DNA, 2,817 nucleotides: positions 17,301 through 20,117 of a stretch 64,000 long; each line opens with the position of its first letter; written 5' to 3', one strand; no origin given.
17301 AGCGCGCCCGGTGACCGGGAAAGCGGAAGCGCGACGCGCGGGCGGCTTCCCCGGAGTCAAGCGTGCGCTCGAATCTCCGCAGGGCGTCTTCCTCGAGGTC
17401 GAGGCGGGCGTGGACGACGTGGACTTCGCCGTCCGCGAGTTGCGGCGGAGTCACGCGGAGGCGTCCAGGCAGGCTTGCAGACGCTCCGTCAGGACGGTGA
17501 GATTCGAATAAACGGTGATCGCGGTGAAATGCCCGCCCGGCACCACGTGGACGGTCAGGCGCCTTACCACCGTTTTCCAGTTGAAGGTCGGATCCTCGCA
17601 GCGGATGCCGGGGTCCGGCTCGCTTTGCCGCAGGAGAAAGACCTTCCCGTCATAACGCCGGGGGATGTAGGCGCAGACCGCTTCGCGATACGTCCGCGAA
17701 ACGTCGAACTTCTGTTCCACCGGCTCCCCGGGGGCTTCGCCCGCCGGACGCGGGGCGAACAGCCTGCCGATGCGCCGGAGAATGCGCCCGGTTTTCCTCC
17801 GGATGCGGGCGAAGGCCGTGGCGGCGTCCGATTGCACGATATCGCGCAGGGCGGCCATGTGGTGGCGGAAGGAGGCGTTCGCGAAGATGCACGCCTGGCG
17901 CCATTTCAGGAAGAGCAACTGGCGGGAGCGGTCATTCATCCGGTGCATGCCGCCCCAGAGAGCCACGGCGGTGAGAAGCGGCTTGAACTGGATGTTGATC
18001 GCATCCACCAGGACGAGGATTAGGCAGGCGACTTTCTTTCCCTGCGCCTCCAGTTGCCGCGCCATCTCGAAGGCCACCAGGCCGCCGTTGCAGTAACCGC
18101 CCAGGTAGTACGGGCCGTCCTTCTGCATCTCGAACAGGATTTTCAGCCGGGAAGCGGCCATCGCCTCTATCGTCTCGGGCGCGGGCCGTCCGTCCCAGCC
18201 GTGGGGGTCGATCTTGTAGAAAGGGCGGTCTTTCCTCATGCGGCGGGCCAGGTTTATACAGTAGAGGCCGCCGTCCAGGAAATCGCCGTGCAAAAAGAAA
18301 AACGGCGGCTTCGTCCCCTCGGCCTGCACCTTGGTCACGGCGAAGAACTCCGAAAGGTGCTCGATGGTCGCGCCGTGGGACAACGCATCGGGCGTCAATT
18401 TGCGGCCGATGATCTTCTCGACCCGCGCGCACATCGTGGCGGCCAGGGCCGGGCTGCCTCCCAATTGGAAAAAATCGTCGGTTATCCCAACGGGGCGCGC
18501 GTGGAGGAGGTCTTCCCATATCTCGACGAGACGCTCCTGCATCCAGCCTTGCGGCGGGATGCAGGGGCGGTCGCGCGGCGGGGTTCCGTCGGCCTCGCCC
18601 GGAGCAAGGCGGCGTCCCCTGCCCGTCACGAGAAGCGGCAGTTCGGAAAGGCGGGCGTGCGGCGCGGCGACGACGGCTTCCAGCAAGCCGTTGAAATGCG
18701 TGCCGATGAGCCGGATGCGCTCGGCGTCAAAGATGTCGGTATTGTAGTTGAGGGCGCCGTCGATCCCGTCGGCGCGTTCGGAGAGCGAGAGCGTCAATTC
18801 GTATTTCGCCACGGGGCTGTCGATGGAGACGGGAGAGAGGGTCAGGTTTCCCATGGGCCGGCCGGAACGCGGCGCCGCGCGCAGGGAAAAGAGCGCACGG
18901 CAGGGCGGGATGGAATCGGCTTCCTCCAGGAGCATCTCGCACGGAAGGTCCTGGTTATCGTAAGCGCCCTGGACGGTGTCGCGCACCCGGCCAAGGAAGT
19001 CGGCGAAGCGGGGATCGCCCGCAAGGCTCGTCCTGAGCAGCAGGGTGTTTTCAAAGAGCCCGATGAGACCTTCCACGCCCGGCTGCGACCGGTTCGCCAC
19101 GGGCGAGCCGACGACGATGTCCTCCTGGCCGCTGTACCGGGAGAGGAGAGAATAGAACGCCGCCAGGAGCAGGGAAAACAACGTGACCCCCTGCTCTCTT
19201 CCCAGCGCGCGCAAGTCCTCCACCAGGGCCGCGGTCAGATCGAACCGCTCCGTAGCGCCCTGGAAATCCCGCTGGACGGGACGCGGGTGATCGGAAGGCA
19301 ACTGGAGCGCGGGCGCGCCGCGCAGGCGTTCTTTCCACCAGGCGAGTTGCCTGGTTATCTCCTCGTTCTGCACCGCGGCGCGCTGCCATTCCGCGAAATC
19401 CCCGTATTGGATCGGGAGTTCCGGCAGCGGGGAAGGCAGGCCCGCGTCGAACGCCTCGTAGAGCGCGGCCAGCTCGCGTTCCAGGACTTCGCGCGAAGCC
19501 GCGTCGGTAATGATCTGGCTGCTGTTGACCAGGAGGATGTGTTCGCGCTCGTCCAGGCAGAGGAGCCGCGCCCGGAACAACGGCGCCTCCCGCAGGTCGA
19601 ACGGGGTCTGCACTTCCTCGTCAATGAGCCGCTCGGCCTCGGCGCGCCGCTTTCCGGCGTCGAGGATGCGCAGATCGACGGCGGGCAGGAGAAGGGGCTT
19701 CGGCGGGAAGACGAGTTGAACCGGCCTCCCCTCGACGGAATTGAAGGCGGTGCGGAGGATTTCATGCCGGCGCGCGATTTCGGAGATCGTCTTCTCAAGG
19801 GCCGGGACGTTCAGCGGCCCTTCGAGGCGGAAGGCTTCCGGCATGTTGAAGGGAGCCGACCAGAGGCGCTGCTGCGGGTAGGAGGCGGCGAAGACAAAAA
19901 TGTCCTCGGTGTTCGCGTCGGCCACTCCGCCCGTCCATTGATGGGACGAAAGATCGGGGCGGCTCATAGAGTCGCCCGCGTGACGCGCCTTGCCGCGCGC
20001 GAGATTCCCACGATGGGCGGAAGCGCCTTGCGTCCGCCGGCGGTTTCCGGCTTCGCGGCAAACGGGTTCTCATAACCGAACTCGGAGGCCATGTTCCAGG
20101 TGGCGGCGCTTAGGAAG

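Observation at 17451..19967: Release protein with catalytically degenerate C and carrier motifs and a cysteine-nucleophile thioesterase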

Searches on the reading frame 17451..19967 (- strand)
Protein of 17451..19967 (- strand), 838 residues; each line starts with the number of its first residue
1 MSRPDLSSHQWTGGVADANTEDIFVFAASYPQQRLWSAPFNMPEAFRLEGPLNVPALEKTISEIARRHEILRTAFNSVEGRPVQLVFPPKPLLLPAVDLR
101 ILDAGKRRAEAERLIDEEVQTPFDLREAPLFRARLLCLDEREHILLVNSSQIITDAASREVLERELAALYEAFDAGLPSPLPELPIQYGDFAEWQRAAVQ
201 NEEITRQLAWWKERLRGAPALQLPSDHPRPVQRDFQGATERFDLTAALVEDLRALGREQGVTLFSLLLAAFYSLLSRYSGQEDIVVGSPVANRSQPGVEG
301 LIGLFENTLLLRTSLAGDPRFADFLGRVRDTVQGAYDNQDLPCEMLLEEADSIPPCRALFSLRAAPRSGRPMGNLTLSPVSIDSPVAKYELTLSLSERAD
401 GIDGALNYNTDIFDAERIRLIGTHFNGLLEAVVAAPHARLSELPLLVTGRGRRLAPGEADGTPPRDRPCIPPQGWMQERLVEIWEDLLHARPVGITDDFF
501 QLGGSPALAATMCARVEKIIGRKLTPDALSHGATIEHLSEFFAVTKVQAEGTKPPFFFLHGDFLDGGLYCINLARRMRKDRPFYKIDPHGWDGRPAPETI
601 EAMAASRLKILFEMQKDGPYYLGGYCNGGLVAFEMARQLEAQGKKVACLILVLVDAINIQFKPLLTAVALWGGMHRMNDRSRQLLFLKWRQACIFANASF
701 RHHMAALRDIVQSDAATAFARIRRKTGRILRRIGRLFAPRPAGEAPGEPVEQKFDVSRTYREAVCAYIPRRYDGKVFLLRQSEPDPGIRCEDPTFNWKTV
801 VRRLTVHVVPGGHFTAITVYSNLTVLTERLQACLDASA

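Call 5: search_protein_families(library=pfam, proteins=[window:17451-19967:-], max_evalue=0.01)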
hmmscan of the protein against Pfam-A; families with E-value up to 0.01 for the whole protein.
window:17451-19967:- (838 aa): 3 families
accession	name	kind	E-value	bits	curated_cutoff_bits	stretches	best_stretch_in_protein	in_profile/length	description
PF00668.25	Condensation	-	3.5e-84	283.6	30.6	1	40-447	27-448/456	Condensation domain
PF00975.26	Thioesterase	-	7.9e-21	75.7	26.4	1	572-652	18-100/226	Thioesterase domain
PF00550.31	PP-binding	-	4.3e-07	30.5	20.8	1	478-541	1-66/67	Phosphopantetheine attachment site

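Call 6: search_protein_families(library=ncbifam, proteins=[window:17451-19967:-], max_evalue=0.01)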
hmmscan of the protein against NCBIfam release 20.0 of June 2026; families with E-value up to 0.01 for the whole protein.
window:17451-19967:- (838 aa): 7 families
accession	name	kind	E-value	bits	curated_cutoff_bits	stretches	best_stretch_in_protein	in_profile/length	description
NF004282.0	PRK05691.1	subfamily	2.6e-102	342.4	4090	2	28-452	1731-2171/4334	non-ribosomal peptide synthase/polyketide synthase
NF047350.1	aureusi_NRPS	equivalog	3.4e-56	190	2500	2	40-443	1017-1408/2373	aureusimine non-ribosomal peptide synthetase AusA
NF038078.1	NRPS_MxcG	equivalog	8.8e-19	66.3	2300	2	37-293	24-273/1442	myxochelin non-ribosomal peptide synthetase MxcG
NF007605.2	PRK10252.1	equivalog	1.1e-16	59.5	2400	3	599-652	1111-1164/1292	enterobactin non-ribosomal peptide synthetase EntF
TIGR03443.1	alpha_am_amid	equivalog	5e-16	57.3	1030.1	1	211-448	2-216/1390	L-aminoadipate-semialdehyde dehydrogenase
NF041803.1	NRPS_SolG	exception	5.6e-11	40.7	2200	2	428-514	1042-1128/1163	solanimycin non-ribosomal peptide synthetase SolG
NF040607.1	mycolic_Pks13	equivalog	4.3e-08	31.1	2100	1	524-656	1379-1516/1680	polyketide synthase Pks13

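Call 10: find_homologous_proteins(query=window:17454-19967:-, max_evalue=1e-10)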
Query window:17454-19967:- (838 aa): 2322 proteins with E <= 1e-10 among 8000 candidates; the best 120 are listed.
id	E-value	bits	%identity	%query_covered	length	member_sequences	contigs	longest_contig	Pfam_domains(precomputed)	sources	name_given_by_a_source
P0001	0.0e+0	1919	100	100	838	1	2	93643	PF00668.26,PF00550.32,PF00975.27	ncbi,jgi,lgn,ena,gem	-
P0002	0.0e+0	1330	70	100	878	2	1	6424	PF00668.26,PF00550.32,PF00975.27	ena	-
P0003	0.0e+0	1307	69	99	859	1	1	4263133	PF00668.26,PF00550.32,PF00975.27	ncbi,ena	-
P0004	0.0e+0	1067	63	48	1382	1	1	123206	PF00668.26,PF00550.32,PF00501.35,PF13193.13,PF00561.27,PF00975.27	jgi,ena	-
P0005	2.0e-205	703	45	50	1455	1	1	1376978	PF00668.26,PF00550.32,PF00501.35,PF13193.13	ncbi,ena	-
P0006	1.0e-199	684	47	52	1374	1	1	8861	PF00668.26,PF00550.32,PF00501.35,PF13193.13,PF00975.27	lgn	-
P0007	4.2e-192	659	33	94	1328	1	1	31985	PF00668.26,PF00550.32,PF00975.27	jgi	jgi:non-ribosomal peptide synthetase component F/thioesterase domain-containing protein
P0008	2.1e-191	656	36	79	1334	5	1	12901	PF00668.26,PF00550.32,PF00975.27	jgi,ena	jgi:non-ribosomal peptide synthetase component F/thioesterase domain-containing protein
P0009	5.3e-190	652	35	76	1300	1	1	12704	PF00668.26,PF00550.32,PF00975.27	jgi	jgi:non-ribosomal peptide synthetase component F/thioesterase domain-containing protein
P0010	2.1e-189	650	35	78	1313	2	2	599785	PF00668.26,PF00550.32,PF00561.27,PF00975.27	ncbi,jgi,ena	jgi:non-ribosomal peptide synthetase component F/thioesterase domain-containing protein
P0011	3.4e-188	646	36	76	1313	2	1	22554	PF00668.26,PF00550.32,PF00975.27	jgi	-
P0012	1.0e-187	644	33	97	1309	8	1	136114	PF00668.26,PF00550.32,PF00975.27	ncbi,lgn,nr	ncbi:MAG TPA: condensation domain-containing protein [Candidatus Acidoferrales bacterium]|nr:condens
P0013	3.0e-187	642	32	98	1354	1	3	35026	PF00668.26,PF00550.32,PF00561.27,PF00975.27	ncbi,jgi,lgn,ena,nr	ncbi:MAG TPA: alpha/beta fold hydrolase [Terriglobia bacterium]|nr:alpha/beta fold hydrolase [Terrig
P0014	3.9e-187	642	36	76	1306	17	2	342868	PF00668.26,PF00550.32,PF00975.27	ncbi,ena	-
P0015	1.0e-186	641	41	51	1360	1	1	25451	PF00668.26,PF00550.32,PF00501.35,PF13193.13,PF00561.27,PF00975.27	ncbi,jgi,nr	ncbi:MAG TPA: amino acid adenylation domain-containing protein [Chthoniobacteraceae bacterium]|jgi:a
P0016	2.1e-186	640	35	76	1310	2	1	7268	PF00668.26,PF00550.32,PF00561.27,PF00975.27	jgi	jgi:non-ribosomal peptide synthetase component F/thioesterase domain-containing protein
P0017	6.0e-186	638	36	76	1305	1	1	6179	PF00668.26,PF00550.32,PF00561.27,PF00975.27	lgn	-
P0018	9.8e-186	637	33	94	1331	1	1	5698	PF00668.26,PF00550.32,PF00975.27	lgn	-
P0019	1.4e-184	634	33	97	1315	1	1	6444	PF00668.26,PF00550.32,PF00975.27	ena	-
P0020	1.1e-183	631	32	84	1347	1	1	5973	PF00668.26,PF00550.32,PF00975.27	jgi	jgi:non-ribosomal peptide synthetase component F/thioesterase domain-containing protein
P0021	5.8e-183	628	33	96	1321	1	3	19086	PF00668.26,PF00550.32,PF00975.27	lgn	-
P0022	1.5e-182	627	31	98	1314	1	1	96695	PF00668.26,PF00550.32,PF00975.27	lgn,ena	-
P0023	1.8e-182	627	42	50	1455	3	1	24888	PF00668.26,PF00550.32,PF00501.35,PF13193.13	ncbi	ncbi:MAG TPA: amino acid adenylation domain-containing protein, partial [Longimicrobiaceae bacterium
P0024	4.8e-182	625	34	84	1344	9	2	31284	PF00668.26,PF00550.32,PF00561.27,PF00975.27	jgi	jgi:non-ribosomal peptide synthetase component F/thioesterase domain-containing protein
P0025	1.3e-181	624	36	76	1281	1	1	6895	PF00668.26,PF00550.32,PF00975.27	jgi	jgi:non-ribosomal peptide synthetase component F/thioesterase domain-containing protein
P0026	3.3e-180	619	42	54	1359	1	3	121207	PF00668.26,PF00550.32,PF00501.35,PF13193.13,PF00975.27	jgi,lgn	jgi:aspartate racemase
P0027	3.6e-180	619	35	85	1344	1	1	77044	PF00668.26,PF00550.32,PF00561.27,PF00975.27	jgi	jgi:non-ribosomal peptide synthetase component F/thioesterase domain-containing protein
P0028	4.1e-180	619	32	96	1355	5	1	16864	PF00668.26,PF00550.32,PF00975.27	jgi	jgi:non-ribosomal peptide synthetase component F/thioesterase domain-containing protein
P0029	8.8e-180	618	32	98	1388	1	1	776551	PF00668.26,PF00550.32,PF00561.27,PF00975.27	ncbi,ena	-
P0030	4.2e-179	616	33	78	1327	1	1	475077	PF00668.26,PF00550.32,PF00561.27,PF00975.27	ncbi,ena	-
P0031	1.7e-178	614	34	89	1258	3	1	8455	PF00668.26,PF00550.32,PF00975.27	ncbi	-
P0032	4.9e-178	612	32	95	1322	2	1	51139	PF00668.26,PF00550.32,PF00975.27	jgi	jgi:non-ribosomal peptide synthetase component F/thioesterase domain-containing protein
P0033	1.1e-177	611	32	95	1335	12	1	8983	PF00668.26,PF00550.32,PF00975.27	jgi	-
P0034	4.7e-177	609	41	53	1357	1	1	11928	PF00668.26,PF00550.32,PF00501.35,PF13193.13,PF00975.27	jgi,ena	-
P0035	4.9e-177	609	32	97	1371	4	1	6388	PF00668.26,PF00550.32,PF00975.27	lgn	-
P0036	2.1e-176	607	45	52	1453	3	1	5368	PF00668.26,PF00550.32,PF00501.35,PF13193.13,PF00975.27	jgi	jgi:amino acid adenylation domain-containing protein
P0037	1.3e-175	604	44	50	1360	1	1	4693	PF00668.26,PF00550.32,PF00501.35,PF13193.13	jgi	jgi:amino acid adenylation domain-containing protein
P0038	3.3e-175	603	42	50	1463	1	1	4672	PF00668.26,PF00550.32,PF00501.35,PF13193.13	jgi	-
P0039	1.3e-174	601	32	97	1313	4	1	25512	PF00668.26,PF00550.32,PF00975.27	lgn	-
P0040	2.5e-174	600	44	51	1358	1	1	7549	PF00668.26,PF00550.32,PF00501.35,PF13193.13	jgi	-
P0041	2.6e-174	600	45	50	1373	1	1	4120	PF00668.26,PF00550.32,PF00501.35,PF13193.13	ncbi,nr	ncbi:MAG TPA: amino acid adenylation domain-containing protein, partial [Longimicrobium sp.]|nr:amin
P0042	7.6e-174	598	31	97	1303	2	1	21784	PF00668.26,PF00550.32,PF00975.27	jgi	jgi:non-ribosomal peptide synthetase component F/thioesterase domain-containing protein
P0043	8.9e-174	598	36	62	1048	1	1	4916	PF00668.26,PF00550.32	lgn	-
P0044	9.6e-174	598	44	50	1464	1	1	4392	PF00668.26,PF00550.32,PF00501.35,PF13193.13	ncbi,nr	ncbi:MAG TPA: amino acid adenylation domain-containing protein, partial [Thermoanaerobaculia bacteri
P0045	3.2e-172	593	40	51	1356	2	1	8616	PF00668.26,PF00550.32,PF00501.35,PF13193.13,PF00975.27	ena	-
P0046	3.8e-172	592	37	62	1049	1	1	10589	PF00668.26,PF00550.32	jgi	jgi:non-ribosomal peptide synthetase component F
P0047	4.0e-172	592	39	51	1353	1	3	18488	PF00668.26,PF00550.32,PF00501.35,PF13193.13,PF00975.27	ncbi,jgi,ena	jgi:amino acid adenylation domain-containing protein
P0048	1.1e-171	591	41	61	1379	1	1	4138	PF00668.26,PF00550.32,PF00501.35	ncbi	ncbi:MAG TPA: condensation domain-containing protein, partial [Thermoanaerobaculia bacterium]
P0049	2.1e-171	590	40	53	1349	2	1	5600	PF00668.26,PF00550.32,PF00501.35,PF13193.13,PF00975.27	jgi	jgi:amino acid adenylation domain-containing protein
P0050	2.1e-171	590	33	97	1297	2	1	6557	PF00668.26,PF00550.32,PF00975.27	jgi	jgi:thioesterase domain-containing protein/non-ribosomal peptide synthetase component F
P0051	2.4e-171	590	40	98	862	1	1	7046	PF00668.26,PF00550.32,PF00975.27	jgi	jgi:syringomycin synthetase protein SyrE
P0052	3.5e-171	589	33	97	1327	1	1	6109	PF00668.26,PF00550.32,PF12697.14,PF00975.27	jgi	jgi:thioesterase domain-containing protein/non-ribosomal peptide synthetase component F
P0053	5.9e-171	589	40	50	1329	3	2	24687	PF00668.26,PF00550.32,PF00501.35,PF13193.13,PF00975.27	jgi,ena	-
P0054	7.6e-171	588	32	95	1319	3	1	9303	PF00668.26,PF00550.32,PF00975.27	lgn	-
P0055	1.2e-170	588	37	62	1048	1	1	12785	PF00668.26,PF00550.32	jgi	jgi:non-ribosomal peptide synthetase component F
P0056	7.0e-170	585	35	62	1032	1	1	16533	PF00668.26,PF00550.32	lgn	-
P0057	7.4e-169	582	30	98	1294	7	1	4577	PF00668.26,PF00550.32,PF00975.27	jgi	jgi:non-ribosomal peptide synthetase component F/thioesterase domain-containing protein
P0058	2.1e-168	580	30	98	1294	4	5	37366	PF00668.26,PF00550.32,PF00975.27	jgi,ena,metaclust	jgi:non-ribosomal peptide synthetase component F/thioesterase domain-containing protein|metaclust:\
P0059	2.9e-168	580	42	52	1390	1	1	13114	PF00668.26,PF00550.32,PF00501.35,PF13193.13,PF00975.27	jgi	jgi:surfactin family lipopeptide synthetase A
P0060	7.2e-168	578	43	50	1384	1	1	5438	PF00668.26,PF00550.32,PF00501.35,PF13193.13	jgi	jgi:amino acid adenylation domain-containing protein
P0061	1.0e-167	578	30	97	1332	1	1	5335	PF00668.26,PF00550.32,PF00975.27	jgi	jgi:non-ribosomal peptide synthetase component F/thioesterase domain-containing protein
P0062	3.8e-167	576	30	98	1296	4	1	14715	PF00668.26,PF00550.32,PF00975.27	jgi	jgi:non-ribosomal peptide synthetase component F/thioesterase domain-containing protein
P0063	4.3e-167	576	36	63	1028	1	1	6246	PF00668.26,PF00550.32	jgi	-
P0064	7.0e-167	575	40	98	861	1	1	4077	PF00668.26,PF00550.32,PF00975.27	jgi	-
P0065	4.2e-166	573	42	53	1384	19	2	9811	PF00668.26,PF00550.32,PF00501.35,PF13193.13,PF00975.27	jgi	jgi:amino acid adenylation domain-containing protein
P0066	6.3e-166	572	45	51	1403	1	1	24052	PF00668.26,PF00550.32,PF00501.35,PF13193.13,PF00975.27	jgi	-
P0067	6.9e-166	572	42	50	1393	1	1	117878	PF00668.26,PF00550.32,PF00501.35,PF13193.13,PF00975.27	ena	-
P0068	9.3e-166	571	46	51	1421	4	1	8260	PF00668.26,PF00550.32,PF00501.35,PF13193.13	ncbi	ncbi:MAG TPA: amino acid adenylation domain-containing protein, partial [Pyrinomonadaceae bacterium]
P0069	1.3e-165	571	38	51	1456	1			PF00668.26,PF00550.32,PF00501.35,PF13193.13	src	-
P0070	1.4e-165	571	43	42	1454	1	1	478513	PF00668.26,PF00550.32,PF00501.35,PF13193.13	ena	-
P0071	1.7e-165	570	43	50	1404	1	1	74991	PF00668.26,PF00550.32,PF00501.35,PF13193.13,PF00975.27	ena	-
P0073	5.3e-165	569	30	94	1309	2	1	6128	PF00668.26,PF00550.32,PF00975.27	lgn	-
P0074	3.8e-164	566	43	50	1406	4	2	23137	PF00668.26,PF00550.32,PF00501.35,PF13193.13,PF00975.27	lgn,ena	-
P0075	4.2e-164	566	42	53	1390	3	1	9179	PF00668.26,PF00550.32,PF00501.35,PF13193.13,PF00561.27,PF00975.27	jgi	-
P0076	1.3e-163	564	43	43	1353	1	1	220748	PF00668.26,PF00550.32,PF00501.35,PF13193.13,PF00975.27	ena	-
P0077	2.3e-163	563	42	53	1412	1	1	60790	PF00668.26,PF00550.32,PF18563.7,PF00501.35,PF13193.13,PF00975.27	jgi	jgi:amino acid adenylation domain-containing protein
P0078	2.7e-163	563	34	65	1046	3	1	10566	PF00668.26,PF00550.32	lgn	-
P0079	3.2e-163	563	34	62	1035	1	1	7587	PF00668.26,PF00550.32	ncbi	-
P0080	1.6e-162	561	42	51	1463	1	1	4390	PF00668.26,PF00550.32,PF00501.35,PF13193.13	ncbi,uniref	ncbi:non-ribosomal peptide synthetase, partial [Myxococcus sp. RHSTA-1-4]|uniref:non-ribosomal pepti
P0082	3.4e-162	560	43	50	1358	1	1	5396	PF00668.26,PF00550.32,PF00501.35,PF13193.13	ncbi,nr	ncbi:MAG TPA: amino acid adenylation domain-containing protein, partial [Pyrinomonadaceae bacterium]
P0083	1.2e-161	558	36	62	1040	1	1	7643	PF00668.26,PF00550.32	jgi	jgi:non-ribosomal peptide synthetase component F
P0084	1.5e-161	557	40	53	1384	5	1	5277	PF00668.26,PF00550.32,PF00501.35,PF13193.13,PF00975.27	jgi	jgi:surfactin family lipopeptide synthetase A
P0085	7.1e-161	555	40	50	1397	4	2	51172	PF00668.26,PF00550.32,PF00501.35,PF13193.13,PF00975.27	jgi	-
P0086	9.4e-161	555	35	63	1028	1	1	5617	PF00668.26,PF00550.32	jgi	-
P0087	3.8e-160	553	39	58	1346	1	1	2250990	PF00668.26,PF00550.32,PF00501.35,PF13193.13,PF00975.27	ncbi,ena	-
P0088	4.3e-160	553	42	53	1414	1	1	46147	PF00668.26,PF00550.32,PF18563.7,PF00501.35,PF13193.13,PF00975.27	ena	-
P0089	9.4e-160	552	41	50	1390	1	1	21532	PF00668.26,PF00550.32,PF00501.35,PF13193.13,PF00975.27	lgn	-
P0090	2.5e-159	550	46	53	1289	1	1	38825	PF00668.26,PF00550.32,PF00501.35,PF13193.13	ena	-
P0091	6.6e-159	549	40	50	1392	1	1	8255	PF00668.26,PF00550.32,PF00501.35,PF13193.13,PF00975.27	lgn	-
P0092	1.1e-158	548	32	98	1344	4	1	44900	PF00668.26,PF00550.32,PF12697.14,PF00975.27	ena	-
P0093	2.5e-157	544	43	52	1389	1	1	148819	PF00668.26,PF00550.32,PF00501.35,PF13193.13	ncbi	-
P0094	3.0e-157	543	46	50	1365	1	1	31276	PF00668.26,PF00550.32,PF00501.35,PF13193.13,PF00975.27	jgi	jgi:amino acid adenylation domain-containing protein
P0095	4.1e-157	543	42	51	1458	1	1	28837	PF00668.26,PF00550.32,PF00501.35,PF13193.13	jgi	jgi:amino acid adenylation domain-containing protein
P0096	4.8e-157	543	51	50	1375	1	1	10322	PF00668.26,PF00550.32,PF00501.35,PF13193.13,PF00975.27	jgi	jgi:amino acid adenylation domain-containing protein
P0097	5.1e-157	542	45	51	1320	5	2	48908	PF00668.26,PF00550.32,PF00501.35,PF13193.13,PF00975.27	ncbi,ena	ncbi:MAG: non-ribosomal peptide synthetase [Gallionellaceae bacterium]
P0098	9.3e-157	542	46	51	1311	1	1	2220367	PF00668.26,PF00550.32,PF00501.35,PF13193.13,PF00975.27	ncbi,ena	-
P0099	9.6e-157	542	40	50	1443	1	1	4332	PF00668.26,PF00550.32,PF00501.35,PF13193.13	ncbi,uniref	ncbi:amino acid adenylation domain-containing protein, partial [Microbispora sp. NPDC046973]|uniref:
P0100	2.0e-156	540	33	64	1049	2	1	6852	PF00668.26,PF00550.32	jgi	jgi:non-ribosomal peptide synthetase component F/NRPS condensation-like uncharacterized protein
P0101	3.2e-156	540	44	52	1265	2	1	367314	PF00668.26,PF00550.32,PF00501.35,PF13193.13,PF00975.27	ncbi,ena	-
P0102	5.8e-156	539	43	52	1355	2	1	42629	PF00668.26,PF00550.32,PF00501.35,PF13193.13,PF00975.27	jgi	-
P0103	1.1e-155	538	46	51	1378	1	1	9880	PF00668.26,PF00550.32,PF00501.35,PF13193.13,PF00975.27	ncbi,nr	ncbi:MAG TPA: amino acid adenylation domain-containing protein [Pyrinomonadaceae bacterium]|nr:amino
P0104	3.1e-155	537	37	62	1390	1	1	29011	PF00668.26,PF00550.32,PF00501.35,PF13193.13,PF00975.27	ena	-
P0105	3.1e-155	537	42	53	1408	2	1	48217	PF00668.26,PF00550.32,PF00501.35,PF13193.13,PF00975.27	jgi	jgi:amino acid adenylation domain-containing protein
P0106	4.1e-155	536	46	53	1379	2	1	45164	PF00668.26,PF00550.32,PF12697.14,PF00501.35,PF13193.13,PF00975.27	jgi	jgi:amino acid adenylation domain-containing protein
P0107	1.3e-154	534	45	52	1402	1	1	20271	PF00668.26,PF00550.32,PF00501.35,PF13193.13,PF00975.27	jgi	-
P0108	1.5e-154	534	39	52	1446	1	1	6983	PF00668.26,PF00550.32,PF00501.35,PF13193.13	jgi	jgi:amino acid adenylation domain-containing protein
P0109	2.5e-154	534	46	52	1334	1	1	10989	PF00668.26,PF00550.32,PF00501.35,PF13193.13,PF00975.27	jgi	jgi:amino acid adenylation domain-containing protein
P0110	6.9e-154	532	47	51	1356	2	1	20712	PF00668.26,PF00550.32,PF18563.7,PF00501.35,PF13193.13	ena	-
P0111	1.6e-153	531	46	53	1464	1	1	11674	PF00668.26,PF00550.32,PF00501.35,PF13193.13,PF00975.27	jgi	jgi:amino acid adenylation domain-containing protein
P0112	2.0e-153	531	40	50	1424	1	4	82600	PF00668.26,PF00550.32,PF00501.35,PF13193.13,PF00975.27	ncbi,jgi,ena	jgi:amino acid adenylation domain-containing protein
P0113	3.6e-152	526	48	50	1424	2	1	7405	PF00668.26,PF00550.32,PF00501.35,PF13193.13,PF00975.27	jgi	jgi:amino acid adenylation domain-containing protein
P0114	6.3e-152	526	45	51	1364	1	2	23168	PF00668.26,PF00550.32,PF00501.35,PF13193.13,PF00975.27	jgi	jgi:amino acid adenylation domain-containing protein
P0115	6.7e-152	526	46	50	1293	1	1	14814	PF00668.26,PF00550.32,PF00501.35,PF13193.13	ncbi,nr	ncbi:MAG TPA: amino acid adenylation domain-containing protein, partial [Longimicrobium sp.]|nr:amin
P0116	1.7e-151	524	48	51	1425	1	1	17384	PF00668.26,PF00550.32,PF18563.7,PF00501.35,PF13193.13,PF00975.27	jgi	jgi:amino acid adenylation domain-containing protein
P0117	2.0e-151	524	37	60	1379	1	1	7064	PF00668.26,PF00550.32,PF00501.35,PF13193.13,PF00975.27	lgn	-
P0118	3.2e-151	523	45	51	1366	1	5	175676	PF00668.26,PF00550.32,PF00501.35,PF13193.13,PF00975.27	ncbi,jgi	ncbi:MAG TPA: amino acid adenylation domain-containing protein [Ktedonobacterales bacterium]|jgi:ami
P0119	4.7e-151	523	44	51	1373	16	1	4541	PF00668.26,PF00550.32,PF00501.35,PF13193.13,PF00975.27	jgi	-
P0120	1.1e-150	522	46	50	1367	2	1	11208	PF00668.26,PF00550.32,PF12697.14,PF00501.35,PF13193.13,PF00975.27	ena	-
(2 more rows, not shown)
